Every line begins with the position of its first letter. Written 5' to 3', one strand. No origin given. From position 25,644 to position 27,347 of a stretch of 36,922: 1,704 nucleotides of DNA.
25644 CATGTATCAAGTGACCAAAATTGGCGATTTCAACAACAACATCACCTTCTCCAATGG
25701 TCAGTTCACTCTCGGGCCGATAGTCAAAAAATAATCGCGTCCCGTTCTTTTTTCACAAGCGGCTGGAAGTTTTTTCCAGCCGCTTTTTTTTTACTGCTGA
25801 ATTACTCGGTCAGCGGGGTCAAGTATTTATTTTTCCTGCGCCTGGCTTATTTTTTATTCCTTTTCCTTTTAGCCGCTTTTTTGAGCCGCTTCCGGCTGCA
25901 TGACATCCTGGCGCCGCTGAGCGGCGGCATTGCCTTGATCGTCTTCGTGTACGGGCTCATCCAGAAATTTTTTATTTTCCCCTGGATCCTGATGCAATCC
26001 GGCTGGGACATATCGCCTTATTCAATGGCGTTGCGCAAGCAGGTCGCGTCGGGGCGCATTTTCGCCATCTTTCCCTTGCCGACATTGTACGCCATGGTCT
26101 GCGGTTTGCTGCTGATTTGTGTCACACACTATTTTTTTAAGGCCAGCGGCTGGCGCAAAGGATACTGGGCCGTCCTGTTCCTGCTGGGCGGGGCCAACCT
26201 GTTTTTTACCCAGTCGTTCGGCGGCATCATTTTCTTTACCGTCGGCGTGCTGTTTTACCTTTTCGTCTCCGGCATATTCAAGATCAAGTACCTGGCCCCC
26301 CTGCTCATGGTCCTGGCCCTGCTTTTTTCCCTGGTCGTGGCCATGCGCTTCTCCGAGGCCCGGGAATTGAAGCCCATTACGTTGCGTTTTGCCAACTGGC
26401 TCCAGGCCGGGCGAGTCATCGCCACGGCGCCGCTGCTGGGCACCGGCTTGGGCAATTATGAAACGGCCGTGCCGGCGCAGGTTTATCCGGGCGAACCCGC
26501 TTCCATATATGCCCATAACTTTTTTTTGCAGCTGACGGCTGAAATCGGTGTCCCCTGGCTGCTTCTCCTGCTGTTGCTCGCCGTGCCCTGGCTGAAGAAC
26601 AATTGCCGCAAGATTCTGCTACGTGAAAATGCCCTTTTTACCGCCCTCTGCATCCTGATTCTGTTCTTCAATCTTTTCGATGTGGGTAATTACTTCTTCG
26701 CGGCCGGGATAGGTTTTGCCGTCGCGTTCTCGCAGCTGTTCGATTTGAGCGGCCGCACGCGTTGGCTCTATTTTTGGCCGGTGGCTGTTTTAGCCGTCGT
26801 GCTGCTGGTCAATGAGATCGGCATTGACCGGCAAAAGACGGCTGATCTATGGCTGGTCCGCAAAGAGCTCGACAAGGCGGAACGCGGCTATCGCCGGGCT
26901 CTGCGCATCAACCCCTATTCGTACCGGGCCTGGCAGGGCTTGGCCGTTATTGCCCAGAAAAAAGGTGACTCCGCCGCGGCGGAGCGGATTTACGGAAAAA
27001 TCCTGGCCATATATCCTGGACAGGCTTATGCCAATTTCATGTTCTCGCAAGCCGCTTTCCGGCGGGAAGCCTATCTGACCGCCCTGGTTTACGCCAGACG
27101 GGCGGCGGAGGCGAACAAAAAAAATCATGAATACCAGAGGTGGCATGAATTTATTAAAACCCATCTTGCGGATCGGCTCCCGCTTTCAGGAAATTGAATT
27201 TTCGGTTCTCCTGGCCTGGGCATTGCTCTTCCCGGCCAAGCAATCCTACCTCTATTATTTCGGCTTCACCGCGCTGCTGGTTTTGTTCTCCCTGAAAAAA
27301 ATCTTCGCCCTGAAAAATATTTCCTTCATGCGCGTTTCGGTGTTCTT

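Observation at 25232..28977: sigma54-driven GspG-like pilin followed by two tandem Wzy_C proteins fused to TPR domains: candidate pilin/protein O-glycosylation module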

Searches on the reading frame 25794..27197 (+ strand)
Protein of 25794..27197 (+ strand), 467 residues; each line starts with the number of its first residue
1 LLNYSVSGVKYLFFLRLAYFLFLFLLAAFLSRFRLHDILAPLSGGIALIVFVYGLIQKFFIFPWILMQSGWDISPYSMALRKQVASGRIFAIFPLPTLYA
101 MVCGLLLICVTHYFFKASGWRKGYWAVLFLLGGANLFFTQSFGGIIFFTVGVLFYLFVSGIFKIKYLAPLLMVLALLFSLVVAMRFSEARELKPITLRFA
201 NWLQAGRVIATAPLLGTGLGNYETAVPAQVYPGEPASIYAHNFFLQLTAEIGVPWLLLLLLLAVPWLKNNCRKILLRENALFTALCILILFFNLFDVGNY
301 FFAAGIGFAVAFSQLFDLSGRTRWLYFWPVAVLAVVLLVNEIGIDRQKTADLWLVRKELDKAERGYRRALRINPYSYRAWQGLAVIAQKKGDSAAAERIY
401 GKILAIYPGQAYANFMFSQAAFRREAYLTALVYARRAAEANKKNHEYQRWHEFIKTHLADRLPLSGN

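Call 4: search_protein_families(library=pfam, proteins=[window:25881-27197:+], max_evalue=0.01)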
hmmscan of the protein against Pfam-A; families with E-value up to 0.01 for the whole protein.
window:25881-27197:+ (438 aa): 6 families
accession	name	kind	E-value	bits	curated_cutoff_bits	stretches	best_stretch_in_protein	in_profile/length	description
PF04932.20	Wzy_C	-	1e-11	45.3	31.7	1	99-231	2-149/149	O-Antigen ligase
PF13431.12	TPR_17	-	8.8e-06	26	24.4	1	337-368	2-33/34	Tetratricopeptide repeat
PF13428.12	TPR_14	-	4.7e-05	24.1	23.5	1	327-356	14-43/44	Tetratricopeptide repeat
PF14559.12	TPR_19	-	7.3e-05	23.5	25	1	329-385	6-63/68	Tetratricopeptide repeat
PF00515.34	TPR_1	-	7.5e-05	22.8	27.8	0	327-345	14-32/34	Tetratricopeptide repeat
PF07719.23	TPR_2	-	0.00017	21.9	27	0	349-380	2-33/34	Tetratricopeptide repeat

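Call 5: search_protein_families(library=ncbifam, proteins=[window:25881-27197:+], max_evalue=0.01)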
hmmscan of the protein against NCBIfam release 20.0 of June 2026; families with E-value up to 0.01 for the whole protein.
window:25881-27197:+ (438 aa): 5 families
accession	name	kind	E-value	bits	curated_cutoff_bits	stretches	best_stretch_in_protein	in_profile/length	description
TIGR02917.1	PEP_TPR_lipo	equivalog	2.7e-08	32.2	312.2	1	324-417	475-568/899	XrtA/PEP-CTERM system TPR-repeat protein PrsT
NF033758.1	gliding_GltE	equivalog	2e-06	27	225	1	331-408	103-180/411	adventurous gliding motility TPR repeat lipoprotein GltE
TIGR02552.1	LcrH_SycD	equivalog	2.4e-05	24.1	104.8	1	328-426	32-130/136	SycD/LcrH family type III secretion system chaperone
NF008520.0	PRK11447.1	equivalog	9.2e-05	20.4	858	1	320-405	357-447/1157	cellulose synthase complex outer membrane protein BcsC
TIGR02521.1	type_IV_pilW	equivalog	0.0001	21.9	154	1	325-421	42-138/234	type IV pilus biogenesis/stability protein PilW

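Call 20: search_solved_structures(query=window:25881-27197:+, max_evalue=10, show_alignments=2)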
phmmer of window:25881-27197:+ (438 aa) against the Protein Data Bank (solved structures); distinct sequences matched with E-value up to 10: 68 (the best 60 are shown).
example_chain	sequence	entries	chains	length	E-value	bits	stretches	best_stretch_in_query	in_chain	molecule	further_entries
9qhb_A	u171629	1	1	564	1.4e-24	90.3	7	327-421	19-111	Engineered tetratricopeptide repeat protein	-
9qhc_A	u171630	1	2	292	2.2e-12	50.1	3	327-417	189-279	Engineered tetratricopeptide repeat protein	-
8bu0_A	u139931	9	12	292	6.1e-12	48.6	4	328-417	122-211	Consensus tetratricopeptide repeat protein | Crystal structure of an 8-repeat consensus TPR superhelix with Zinc. | Monomer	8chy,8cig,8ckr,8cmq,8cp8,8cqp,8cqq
9gzg_A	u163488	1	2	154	1.5e-07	34.2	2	328-386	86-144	Engineered CTPR protein with glutamic acids for conductivity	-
6eou_A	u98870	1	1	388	1.6e-06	30.8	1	330-386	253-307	UDP-N-acetylglucosamine--peptide N-acetylglucosaminyltransferase 110 kDa subunit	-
1w3b_A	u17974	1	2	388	1.9e-06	30.5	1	329-386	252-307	UDP-N-ACETYLGLUCOSAMINE--PEPTIDE N-ACETYLGLUCOSAMINYLTRANSFERASE 110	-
8ch0_A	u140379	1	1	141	2.7e-06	30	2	329-412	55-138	Consensus tetratricopeptide repeat protein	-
2fo7_A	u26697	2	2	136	2.8e-06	29.9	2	329-412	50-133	SYNTHETIC CONSENSUS TPR PROTEIN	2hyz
4rg6_A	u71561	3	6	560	3.5e-06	29.6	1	325-381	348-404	Cell division cycle protein 27 homolog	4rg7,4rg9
5g04_F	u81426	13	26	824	1.1e-05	28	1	325-381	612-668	CELL DIVISION CYCLE PROTEIN 27 HOMOLOG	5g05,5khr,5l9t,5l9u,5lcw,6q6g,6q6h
4ui9_F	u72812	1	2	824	1.1e-05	28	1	325-381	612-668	CELL DIVISION CYCLE PROTEIN 27 HOMOLOG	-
5a31_F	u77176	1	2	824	1.1e-05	28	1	325-381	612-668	ANAPHASE-PROMOTING COMPLEX SUBUNIT 3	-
5khu_F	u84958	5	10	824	1.1e-05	28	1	325-381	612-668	Cell division cycle protein 27 homolog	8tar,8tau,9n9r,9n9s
2wqh_A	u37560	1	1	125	2.7e-05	26.7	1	327-418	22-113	CTPR3Y3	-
1na0_A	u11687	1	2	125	2.8e-05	26.6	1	327-418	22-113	designed protein CTPR3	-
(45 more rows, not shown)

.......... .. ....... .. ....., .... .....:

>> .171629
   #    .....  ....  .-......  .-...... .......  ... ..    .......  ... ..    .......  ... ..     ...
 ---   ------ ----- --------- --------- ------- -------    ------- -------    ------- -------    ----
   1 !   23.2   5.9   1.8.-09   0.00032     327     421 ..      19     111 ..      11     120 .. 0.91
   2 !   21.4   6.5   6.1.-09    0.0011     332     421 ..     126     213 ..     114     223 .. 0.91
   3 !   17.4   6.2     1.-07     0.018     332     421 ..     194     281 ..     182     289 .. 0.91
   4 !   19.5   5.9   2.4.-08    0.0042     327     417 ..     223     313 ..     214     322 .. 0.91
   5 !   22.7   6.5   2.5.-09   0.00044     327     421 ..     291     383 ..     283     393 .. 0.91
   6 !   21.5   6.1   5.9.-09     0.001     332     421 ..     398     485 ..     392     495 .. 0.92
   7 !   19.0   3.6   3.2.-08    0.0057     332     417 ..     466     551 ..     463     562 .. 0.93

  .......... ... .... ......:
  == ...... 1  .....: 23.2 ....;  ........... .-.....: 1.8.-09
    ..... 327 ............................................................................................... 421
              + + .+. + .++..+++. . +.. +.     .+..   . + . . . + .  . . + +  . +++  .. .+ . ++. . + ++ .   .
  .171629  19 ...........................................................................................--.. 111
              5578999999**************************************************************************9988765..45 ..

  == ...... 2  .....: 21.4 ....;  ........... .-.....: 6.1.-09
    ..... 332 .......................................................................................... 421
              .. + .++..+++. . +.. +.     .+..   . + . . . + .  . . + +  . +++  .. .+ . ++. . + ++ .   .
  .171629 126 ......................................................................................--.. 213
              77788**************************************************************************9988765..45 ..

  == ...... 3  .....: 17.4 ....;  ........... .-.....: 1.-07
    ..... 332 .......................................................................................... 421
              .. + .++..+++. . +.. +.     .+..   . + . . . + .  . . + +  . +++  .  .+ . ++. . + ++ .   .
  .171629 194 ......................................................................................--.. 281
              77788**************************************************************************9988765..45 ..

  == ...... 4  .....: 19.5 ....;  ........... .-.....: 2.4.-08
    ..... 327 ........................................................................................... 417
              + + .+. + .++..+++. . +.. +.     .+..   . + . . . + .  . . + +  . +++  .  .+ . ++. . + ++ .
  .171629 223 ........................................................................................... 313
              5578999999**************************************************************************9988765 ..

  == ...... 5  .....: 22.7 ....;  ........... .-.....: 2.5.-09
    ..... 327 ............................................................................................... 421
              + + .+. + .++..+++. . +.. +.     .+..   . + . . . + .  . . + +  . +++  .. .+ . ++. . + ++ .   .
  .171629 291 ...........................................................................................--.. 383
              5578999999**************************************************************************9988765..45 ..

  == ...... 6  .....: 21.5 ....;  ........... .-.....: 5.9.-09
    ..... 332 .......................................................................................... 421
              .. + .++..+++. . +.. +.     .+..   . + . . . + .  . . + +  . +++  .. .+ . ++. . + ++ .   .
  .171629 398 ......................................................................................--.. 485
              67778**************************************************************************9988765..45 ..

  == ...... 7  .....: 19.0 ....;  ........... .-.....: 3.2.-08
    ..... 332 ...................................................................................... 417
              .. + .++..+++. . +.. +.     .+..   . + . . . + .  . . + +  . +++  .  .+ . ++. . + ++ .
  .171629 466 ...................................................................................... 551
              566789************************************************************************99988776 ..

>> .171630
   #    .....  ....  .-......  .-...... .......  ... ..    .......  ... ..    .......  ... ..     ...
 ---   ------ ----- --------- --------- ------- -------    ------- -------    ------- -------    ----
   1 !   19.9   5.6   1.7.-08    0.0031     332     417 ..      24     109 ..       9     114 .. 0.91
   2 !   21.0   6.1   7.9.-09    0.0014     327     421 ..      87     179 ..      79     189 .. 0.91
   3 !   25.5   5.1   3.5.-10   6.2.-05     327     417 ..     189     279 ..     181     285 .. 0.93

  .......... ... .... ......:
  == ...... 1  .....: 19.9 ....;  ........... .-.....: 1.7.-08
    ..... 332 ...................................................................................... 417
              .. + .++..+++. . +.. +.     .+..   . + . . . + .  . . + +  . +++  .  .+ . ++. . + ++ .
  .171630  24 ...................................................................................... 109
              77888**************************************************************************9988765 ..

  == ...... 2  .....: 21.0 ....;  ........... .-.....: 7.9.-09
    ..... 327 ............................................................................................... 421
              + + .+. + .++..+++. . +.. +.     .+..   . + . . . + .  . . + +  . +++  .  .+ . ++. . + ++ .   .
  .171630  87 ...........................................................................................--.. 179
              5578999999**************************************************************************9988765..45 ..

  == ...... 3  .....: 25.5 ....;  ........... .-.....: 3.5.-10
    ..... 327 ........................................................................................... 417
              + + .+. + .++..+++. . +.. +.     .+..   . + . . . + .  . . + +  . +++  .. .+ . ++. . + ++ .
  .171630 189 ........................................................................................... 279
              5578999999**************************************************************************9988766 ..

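Call 22: find_homologous_proteins(query=window:25881-27197:+)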
Query window:25881-27197:+ (438 aa): 214 proteins with E <= 0.001 among 8000 candidates; the best 120 are listed.
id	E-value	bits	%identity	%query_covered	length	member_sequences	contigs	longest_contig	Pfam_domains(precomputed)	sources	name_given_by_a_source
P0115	1.5e-289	978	100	100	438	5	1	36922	PF13431.13,PF04932.21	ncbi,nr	ncbi:MAG: O-antigen ligase family protein [Candidatus Aminicenantes bacterium]|nr:O-antigen ligase f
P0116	2.1e-244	830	86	100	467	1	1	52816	PF13431.13,PF00515.35,PF04932.21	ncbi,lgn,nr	ncbi:MAG: O-antigen ligase family protein [Candidatus Aminicenantes bacterium]|nr:O-antigen ligase f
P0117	5.7e-239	812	82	100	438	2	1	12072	PF14559.13,PF13431.13,PF00515.35,PF13432.13,PF13428.13,PF04932.21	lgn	-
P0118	2.9e-218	743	77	100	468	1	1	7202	PF04932.21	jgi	jgi:tetratricopeptide (TPR) repeat protein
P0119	1.8e-216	738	76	100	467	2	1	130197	PF07719.24,PF04932.21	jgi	jgi:tetratricopeptide (TPR) repeat protein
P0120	2.2e-216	737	76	100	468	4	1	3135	PF04932.21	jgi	jgi:O-antigen ligase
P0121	9.7e-216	735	76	100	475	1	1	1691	PF04932.21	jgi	jgi:tetratricopeptide (TPR) repeat protein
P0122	1.5e-215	735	75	100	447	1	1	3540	PF04932.21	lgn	-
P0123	5.0e-215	733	76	100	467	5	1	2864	PF04932.21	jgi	jgi:O-antigen ligase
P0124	5.4e-215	733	75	100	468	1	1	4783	PF14559.13,PF04932.21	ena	-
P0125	1.8e-212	724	83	90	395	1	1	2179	PF04932.21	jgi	-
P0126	1.2e-211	722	75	100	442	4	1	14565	PF04932.21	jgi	jgi:hypothetical protein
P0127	1.3e-211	722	75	100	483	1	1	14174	PF04932.21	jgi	jgi:O-antigen ligase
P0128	2.3e-210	717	75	100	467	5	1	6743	PF00515.35,PF04932.21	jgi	jgi:tetratricopeptide (TPR) repeat protein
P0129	2.3e-209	714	74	100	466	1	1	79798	PF14559.13,PF00515.35,PF04932.21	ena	-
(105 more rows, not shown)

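Call 48: search_protein_families(library=pfam, proteins=[window:25794-27197:+], max_evalue=5)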
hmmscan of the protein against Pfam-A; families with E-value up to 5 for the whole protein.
window:25794-27197:+ (467 aa): 13 families
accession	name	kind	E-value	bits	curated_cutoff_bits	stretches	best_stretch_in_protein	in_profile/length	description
PF04932.20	Wzy_C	-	1.2e-11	45.1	31.7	1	128-260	2-149/149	O-Antigen ligase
PF13431.12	TPR_17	-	3.4e-05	24.2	24.4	1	366-397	2-33/34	Tetratricopeptide repeat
PF13428.12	TPR_14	-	5.4e-05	23.9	23.5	2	356-385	14-43/44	Tetratricopeptide repeat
PF14559.12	TPR_19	-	7.9e-05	23.3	25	1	358-414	6-63/68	Tetratricopeptide repeat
PF00515.34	TPR_1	-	9.3e-05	22.5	27.8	2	356-374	14-32/34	Tetratricopeptide repeat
PF07719.23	TPR_2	-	0.00022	21.6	27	2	378-409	2-33/34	Tetratricopeptide repeat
PF25064.1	ARM_TT21_5th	-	0.038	14.7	27.8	1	350-437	8-101/117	TT21 fifth ARM repeats domain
PF13181.12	TPR_8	-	0.052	14.2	25.7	1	377-408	1-32/34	Tetratricopeptide repeat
PF23914.1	TPR_CcmH_CycH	-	0.052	13.8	42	1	357-408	64-152/158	Cytochrome c-type biogenesis protein H TPR domain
PF23240.1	HAT_PRP39_N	-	0.14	12.7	27.7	1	358-455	29-133/168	PRP39 N-terminal HAT repeat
PF24575.1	TPR_Slam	-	0.19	12.6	35.2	1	383-425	53-95/104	Surface lipoprotein assembly modifier, N-terminal TPR repeats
PF13424.12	TPR_12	-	0.22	12.2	30.1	2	357-407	17-75/77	Tetratricopeptide repeat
PF13432.12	TPR_16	-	0.3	12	32.7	0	383-441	3-61/65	Tetratricopeptide repeat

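Call 52: predict_structure(alignment_id=A3)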
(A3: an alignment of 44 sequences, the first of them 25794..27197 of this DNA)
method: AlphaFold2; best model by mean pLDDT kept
length: 467 residues; sequences in the alignment: 44
mean_pLDDT: 85.5   pTM: 0.80
mean pLDDT of the five models: 85.5, 82.3, 82.0, 80.5, 78.9
residues with pLDDT >= 90: 209; 70-90: 210; 50-70: 47; < 50: 1
segments of 3 or more residues with pLDDT < 50: none
pLDDT, mean of each block of 10 residues (from residue 1): 78 89 92 85 92 90 80 69 69 71 93 93 95 89 85 93 87 85 66 72 88 88 82 66 82 90 89 89 92 68 85 82 80 93 92 91 96 91 94 92 90 94 90 94 92 90 55
secondary structure, 60 per line:
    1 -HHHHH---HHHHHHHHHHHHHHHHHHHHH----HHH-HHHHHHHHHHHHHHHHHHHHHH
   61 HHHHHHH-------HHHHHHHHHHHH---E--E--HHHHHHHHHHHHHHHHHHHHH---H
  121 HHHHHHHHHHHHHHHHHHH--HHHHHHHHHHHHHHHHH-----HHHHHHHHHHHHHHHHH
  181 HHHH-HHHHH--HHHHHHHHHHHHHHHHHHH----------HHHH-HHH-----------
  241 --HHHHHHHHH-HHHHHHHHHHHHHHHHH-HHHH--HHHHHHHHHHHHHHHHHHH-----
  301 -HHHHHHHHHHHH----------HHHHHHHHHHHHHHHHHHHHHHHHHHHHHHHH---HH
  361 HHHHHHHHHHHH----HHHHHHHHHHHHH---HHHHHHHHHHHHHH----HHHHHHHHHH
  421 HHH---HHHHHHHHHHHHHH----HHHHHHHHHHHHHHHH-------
elements in order: H2-6 H10-30 H39-67 H75-86 H96-116 H120-139 H142-158 H164-184 H186-190 H193-211 H222-225 H243-251 H253-269 H271-274 H277-295 H302-313 H324-355 H359-372 H377-389 H393-406 H411-423 H427-440 H445-460

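Call 58: fold_search(model_id=the predicted structure, library=pdb)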
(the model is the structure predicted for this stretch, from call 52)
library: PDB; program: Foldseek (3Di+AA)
matches with E <= 10: 1268; with E <= 0.001: 25
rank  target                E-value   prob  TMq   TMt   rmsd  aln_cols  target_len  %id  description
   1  1na0_A                7.9e-05  1.00  0.23  0.82   2.2       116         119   24  Design of Stable alpha-Helical Arrays from an Idealized TPR Motif (released 2003-06-03)
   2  6v8e_D                9.7e-05  1.00  0.23  0.84   2.0       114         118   27  Computationally designed C3-symmetric homotrimer from TPR repeat protein (released 2020-08-12)
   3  5hrz                  9.7e-05  1.00  0.23  0.81   2.1       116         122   25  Computationally Designed Trimer 1na0C3_3 (released 2017-04-12)
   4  6v8e_B                1.0e-04  1.00  0.23  0.83   2.1       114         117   27  Computationally designed C3-symmetric homotrimer from TPR repeat protein (released 2020-08-12)
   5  6v8e_A                1.1e-04  1.00  0.23  0.83   2.1       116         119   27  Computationally designed C3-symmetric homotrimer from TPR repeat protein (released 2020-08-12)
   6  9gzg_A                1.5e-04  1.00  0.24  0.67   9.5       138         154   22  Crystal structure of CTPR4E4 mutant (released 2025-10-15)
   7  6vfh_A                1.9e-04  1.00  0.23  0.80   2.6       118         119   26  De novo designed tetrahedral nanoparticle T33_dn10 (released 2020-08-12)
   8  8ump_A                2.3e-04  1.00  0.24  0.83   2.3       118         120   21  T33-ml35 - Designed Tetrahedral Protein Cage Using Machine Learning Algorithms (released 2023-11-15)
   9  6vfk_A                2.7e-04  1.00  0.24  0.81   2.4       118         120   26  De novo designed tetrahedral nanoparticle T33_dn10 displaying 4 copies of BG505-SOSIP trimer on the surface (released 2020-07-22)
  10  2vyi_A                4.2e-04  1.00  0.24  0.77   2.7       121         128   17  Crystal Structure of the TPR domain of Human SGT (released 2008-08-12)
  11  2vyi_B                4.4e-04  1.00  0.24  0.81   2.6       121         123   17  Crystal Structure of the TPR domain of Human SGT (released 2008-08-12)
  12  8chy                  4.4e-04  1.00  0.23  0.39  12.4       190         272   18  Crystal structure of an 8-repeat consensus TPR superhelix with Zinc. (released 2024-02-21)
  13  6vfj_B                4.6e-04  1.00  0.23  0.81   2.5       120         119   26  De novo designed icosahedral nanoparticle I53_dn5 (released 2020-08-12)
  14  9qhc_B                5.0e-04  1.00  0.23  0.37  11.6       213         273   18  Crystal structure of 8-repeat CTPR protein with eliminated coordination sites (released 2025-10-22)
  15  3fp2_A                5.9e-04  1.00  0.23  0.22  24.2       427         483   13  Crystal structure of Tom71 complexed with Hsp82 C-terminal fragment (released 2009-07-28)
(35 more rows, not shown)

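Call 60: search_solved_structures(query=A3, max_evalue=1, show_alignments=0)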
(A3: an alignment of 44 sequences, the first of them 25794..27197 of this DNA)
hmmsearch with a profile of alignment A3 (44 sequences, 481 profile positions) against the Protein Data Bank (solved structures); distinct sequences matched with E-value up to 1: 201 (the best 60 are shown).
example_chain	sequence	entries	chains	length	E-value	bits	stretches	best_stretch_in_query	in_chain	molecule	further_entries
9qhb_A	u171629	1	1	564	3.6e-63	217.3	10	364-459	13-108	Engineered tetratricopeptide repeat protein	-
8bu0_A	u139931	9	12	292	5.1e-25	91.5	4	364-458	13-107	Consensus tetratricopeptide repeat protein | Crystal structure of an 8-repeat consensus TPR superhelix with Zinc. | Monomer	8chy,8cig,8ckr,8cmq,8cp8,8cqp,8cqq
9qhc_A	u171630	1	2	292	1.2e-24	90.3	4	365-445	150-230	Engineered tetratricopeptide repeat protein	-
7yeh_B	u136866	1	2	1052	2.1e-18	69.7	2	366-453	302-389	UDP-N-acetylglucosamine--peptide N-acetylglucosaminyltransferase 110 kDa subunit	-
7yea_A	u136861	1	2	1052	4.2e-18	68.7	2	367-452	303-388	UDP-N-acetylglucosamine--peptide N-acetylglucosaminyltransferase 110 kDa subunit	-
7ntf_A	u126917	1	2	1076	6.8e-18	68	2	367-452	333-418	Isoform 1 of UDP-N-acetylglucosamine--peptide N-acetylglucosaminyltransferase 110 kDa subu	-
1w3b_A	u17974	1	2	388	1.8e-15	60.1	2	367-453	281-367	UDP-N-ACETYLGLUCOSAMINE--PEPTIDE N-ACETYLGLUCOSAMINYLTRANSFERASE 110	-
6eou_A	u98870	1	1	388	3e-15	59.3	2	366-453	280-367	UDP-N-acetylglucosamine--peptide N-acetylglucosaminyltransferase 110 kDa subunit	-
2fo7_A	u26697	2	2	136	3.5e-12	49.2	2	364-445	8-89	SYNTHETIC CONSENSUS TPR PROTEIN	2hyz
8ch0_A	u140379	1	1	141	3.9e-12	49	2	363-445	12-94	Consensus tetratricopeptide repeat protein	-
7obi_A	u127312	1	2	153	5.1e-12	48.6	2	361-444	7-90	CTPR-rv4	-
9gzg_A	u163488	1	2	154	5.2e-12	48.6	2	356-444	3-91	Engineered CTPR protein with glutamic acids for conductivity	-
8a3y_Q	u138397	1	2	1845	1.5e-10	43.8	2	358-424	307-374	RNA polymerase-associated protein CTR9 homolog,RNA polymerase-associated protein LEO1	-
9eh1_Q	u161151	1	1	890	2.5e-10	43.1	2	357-424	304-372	RNA polymerase-associated protein CTR9 homolog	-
7oop_S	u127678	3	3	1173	9.5e-10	41.1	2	358-424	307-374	RNA polymerase-associated protein CTR9 homolog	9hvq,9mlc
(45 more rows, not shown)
